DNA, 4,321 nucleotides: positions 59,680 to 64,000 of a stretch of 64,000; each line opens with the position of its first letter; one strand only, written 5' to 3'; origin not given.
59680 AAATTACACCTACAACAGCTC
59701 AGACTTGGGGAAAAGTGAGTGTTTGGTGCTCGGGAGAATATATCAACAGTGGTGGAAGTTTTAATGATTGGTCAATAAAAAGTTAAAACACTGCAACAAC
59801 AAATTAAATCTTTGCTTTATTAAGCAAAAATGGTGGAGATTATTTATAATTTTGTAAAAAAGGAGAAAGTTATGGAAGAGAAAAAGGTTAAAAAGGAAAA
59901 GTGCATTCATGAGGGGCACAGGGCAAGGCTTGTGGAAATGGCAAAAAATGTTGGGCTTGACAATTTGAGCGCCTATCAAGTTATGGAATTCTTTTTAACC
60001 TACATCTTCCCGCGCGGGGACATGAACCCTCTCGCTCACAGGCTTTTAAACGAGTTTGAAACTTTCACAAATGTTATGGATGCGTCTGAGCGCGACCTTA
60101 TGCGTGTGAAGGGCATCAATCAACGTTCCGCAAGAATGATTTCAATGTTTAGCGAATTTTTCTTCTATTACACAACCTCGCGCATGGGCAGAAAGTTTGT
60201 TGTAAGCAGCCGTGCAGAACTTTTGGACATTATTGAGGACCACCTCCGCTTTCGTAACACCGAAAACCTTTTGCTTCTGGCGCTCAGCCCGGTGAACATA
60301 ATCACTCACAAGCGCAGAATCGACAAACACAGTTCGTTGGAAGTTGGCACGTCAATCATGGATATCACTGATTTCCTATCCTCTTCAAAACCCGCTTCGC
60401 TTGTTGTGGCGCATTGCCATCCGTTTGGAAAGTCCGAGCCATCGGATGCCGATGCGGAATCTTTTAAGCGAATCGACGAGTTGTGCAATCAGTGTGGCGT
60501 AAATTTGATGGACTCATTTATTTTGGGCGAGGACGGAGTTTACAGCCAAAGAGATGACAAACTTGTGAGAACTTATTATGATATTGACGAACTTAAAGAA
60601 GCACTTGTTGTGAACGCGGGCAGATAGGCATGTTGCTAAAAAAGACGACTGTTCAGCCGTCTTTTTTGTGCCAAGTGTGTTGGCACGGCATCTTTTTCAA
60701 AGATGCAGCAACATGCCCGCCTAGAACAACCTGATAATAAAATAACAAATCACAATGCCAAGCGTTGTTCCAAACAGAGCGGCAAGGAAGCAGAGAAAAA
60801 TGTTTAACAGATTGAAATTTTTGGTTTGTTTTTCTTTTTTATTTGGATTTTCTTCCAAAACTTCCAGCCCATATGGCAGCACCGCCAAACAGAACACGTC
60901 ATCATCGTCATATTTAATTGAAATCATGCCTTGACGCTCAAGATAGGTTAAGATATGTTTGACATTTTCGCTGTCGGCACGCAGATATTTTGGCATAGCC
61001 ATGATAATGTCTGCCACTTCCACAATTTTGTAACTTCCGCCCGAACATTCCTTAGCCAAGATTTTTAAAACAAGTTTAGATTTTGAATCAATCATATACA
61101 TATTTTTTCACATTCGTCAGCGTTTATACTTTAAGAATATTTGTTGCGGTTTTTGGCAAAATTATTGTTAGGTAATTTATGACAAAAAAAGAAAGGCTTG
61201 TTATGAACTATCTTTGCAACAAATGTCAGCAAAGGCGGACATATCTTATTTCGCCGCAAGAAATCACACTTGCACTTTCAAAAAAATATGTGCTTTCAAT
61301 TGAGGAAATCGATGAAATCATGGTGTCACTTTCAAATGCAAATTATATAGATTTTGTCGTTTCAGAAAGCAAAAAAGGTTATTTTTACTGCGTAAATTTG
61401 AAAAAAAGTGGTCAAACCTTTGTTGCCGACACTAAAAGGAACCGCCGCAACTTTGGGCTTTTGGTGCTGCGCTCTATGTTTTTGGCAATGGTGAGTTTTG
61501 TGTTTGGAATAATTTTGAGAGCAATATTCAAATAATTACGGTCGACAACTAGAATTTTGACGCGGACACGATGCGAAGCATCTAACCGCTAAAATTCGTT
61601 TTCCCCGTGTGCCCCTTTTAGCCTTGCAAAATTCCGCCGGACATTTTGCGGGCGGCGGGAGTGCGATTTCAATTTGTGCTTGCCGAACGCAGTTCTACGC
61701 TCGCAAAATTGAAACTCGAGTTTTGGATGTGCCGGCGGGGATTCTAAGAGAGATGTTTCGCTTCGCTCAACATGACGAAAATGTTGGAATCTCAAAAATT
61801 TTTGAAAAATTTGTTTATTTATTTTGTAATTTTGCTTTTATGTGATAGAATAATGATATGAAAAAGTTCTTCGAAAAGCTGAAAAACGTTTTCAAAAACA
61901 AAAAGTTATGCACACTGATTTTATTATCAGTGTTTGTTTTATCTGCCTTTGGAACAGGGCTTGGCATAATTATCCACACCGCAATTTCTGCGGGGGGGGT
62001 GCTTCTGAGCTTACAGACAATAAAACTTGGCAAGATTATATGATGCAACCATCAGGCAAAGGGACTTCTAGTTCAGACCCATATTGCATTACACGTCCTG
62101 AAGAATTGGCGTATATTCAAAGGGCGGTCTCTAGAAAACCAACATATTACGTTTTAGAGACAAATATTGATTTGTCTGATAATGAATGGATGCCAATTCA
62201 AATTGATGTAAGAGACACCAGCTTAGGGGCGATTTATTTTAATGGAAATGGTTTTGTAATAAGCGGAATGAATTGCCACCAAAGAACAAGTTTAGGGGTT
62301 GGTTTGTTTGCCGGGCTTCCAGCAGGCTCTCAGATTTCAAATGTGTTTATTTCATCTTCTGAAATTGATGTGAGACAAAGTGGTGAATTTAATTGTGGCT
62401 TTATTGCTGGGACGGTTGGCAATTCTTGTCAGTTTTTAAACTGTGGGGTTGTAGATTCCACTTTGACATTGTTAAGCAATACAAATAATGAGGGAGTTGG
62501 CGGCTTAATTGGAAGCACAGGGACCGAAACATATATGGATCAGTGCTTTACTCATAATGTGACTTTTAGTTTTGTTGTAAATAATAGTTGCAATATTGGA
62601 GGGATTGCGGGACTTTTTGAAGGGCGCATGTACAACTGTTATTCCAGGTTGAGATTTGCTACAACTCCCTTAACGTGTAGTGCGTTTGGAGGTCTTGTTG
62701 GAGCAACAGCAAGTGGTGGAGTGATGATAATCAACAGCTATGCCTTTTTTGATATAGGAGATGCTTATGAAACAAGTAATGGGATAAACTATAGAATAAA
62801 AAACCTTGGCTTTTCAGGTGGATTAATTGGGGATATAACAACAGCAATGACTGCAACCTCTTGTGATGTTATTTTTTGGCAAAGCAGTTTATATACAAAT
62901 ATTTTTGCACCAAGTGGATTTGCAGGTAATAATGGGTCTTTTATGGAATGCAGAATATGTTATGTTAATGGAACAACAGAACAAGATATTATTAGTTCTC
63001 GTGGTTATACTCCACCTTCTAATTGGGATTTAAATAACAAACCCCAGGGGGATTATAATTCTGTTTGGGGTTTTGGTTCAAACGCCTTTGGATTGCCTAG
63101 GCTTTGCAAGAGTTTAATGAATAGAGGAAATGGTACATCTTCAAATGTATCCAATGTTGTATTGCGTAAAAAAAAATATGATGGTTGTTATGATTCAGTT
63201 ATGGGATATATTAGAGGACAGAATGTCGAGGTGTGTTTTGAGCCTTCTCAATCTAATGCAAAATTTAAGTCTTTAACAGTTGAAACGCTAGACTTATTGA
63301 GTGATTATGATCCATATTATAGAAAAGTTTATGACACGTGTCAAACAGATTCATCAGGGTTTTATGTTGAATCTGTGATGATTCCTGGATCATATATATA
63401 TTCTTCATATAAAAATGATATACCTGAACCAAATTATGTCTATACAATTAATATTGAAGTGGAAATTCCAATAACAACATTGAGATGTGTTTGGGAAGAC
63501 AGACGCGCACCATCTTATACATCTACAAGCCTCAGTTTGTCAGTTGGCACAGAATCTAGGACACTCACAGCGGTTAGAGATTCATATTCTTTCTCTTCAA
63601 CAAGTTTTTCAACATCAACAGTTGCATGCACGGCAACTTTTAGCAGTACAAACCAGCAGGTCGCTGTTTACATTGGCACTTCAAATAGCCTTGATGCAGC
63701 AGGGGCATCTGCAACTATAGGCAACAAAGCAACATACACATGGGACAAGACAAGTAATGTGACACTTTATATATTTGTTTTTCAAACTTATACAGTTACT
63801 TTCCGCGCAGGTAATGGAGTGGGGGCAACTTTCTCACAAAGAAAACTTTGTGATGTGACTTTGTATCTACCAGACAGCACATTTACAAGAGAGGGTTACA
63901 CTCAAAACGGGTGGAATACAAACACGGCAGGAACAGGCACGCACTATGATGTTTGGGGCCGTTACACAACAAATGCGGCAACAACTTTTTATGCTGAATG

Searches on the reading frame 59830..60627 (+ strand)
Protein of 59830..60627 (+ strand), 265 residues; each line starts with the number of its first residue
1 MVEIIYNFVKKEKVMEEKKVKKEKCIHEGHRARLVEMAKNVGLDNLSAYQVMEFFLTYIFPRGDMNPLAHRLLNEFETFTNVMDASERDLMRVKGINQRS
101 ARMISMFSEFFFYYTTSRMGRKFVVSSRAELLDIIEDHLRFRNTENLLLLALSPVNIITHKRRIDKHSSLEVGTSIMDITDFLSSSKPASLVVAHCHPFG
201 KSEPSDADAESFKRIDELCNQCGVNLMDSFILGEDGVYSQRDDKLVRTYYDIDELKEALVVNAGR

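Call 27: search_protein_families(library=pfam, proteins=[window:59830-60627:+], max_evalue=0.001)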
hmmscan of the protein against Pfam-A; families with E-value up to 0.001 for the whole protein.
window:59830-60627:+ (265 aa): 2 families
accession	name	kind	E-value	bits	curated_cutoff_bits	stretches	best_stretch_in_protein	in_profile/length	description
PF04002.20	RadC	-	5.8e-16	59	22.1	1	126-243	2-119/121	RadC-like JAB domain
PF12826.13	HHH_2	-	2.5e-06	28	27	1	68-108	15-55/64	Helix-hairpin-helix motif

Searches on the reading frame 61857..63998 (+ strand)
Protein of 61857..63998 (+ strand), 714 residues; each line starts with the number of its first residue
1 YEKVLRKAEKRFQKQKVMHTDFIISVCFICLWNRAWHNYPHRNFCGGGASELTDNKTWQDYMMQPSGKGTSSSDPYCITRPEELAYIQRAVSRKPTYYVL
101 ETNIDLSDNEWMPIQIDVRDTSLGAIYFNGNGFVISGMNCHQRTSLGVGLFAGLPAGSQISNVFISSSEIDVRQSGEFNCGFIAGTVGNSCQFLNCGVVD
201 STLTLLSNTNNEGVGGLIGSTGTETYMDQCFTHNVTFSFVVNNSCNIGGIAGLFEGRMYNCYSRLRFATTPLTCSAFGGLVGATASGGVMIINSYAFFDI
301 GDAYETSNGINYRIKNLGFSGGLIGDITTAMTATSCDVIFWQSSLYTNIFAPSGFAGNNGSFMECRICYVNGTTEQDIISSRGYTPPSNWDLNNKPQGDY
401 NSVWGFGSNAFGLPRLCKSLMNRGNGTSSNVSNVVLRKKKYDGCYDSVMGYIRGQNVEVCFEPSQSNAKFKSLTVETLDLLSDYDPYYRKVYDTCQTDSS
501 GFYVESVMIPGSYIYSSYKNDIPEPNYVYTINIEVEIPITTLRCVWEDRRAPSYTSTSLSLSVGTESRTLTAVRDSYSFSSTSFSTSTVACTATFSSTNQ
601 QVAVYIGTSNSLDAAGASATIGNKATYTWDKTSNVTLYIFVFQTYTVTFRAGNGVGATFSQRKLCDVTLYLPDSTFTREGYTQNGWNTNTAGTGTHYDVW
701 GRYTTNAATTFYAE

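Call 107: search_protein_families(library=pfam, proteins=[window:61857-63998:+], max_evalue=0.001)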
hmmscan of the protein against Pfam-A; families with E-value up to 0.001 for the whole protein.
window:61857-63998:+ (714 aa): 1 family
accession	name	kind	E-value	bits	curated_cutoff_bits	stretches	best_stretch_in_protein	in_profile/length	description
PF09479.16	Flg_new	-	4.4e-07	30.4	27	1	645-713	1-64/65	Listeria-Bacteroides repeat domain (List_Bact_rpt)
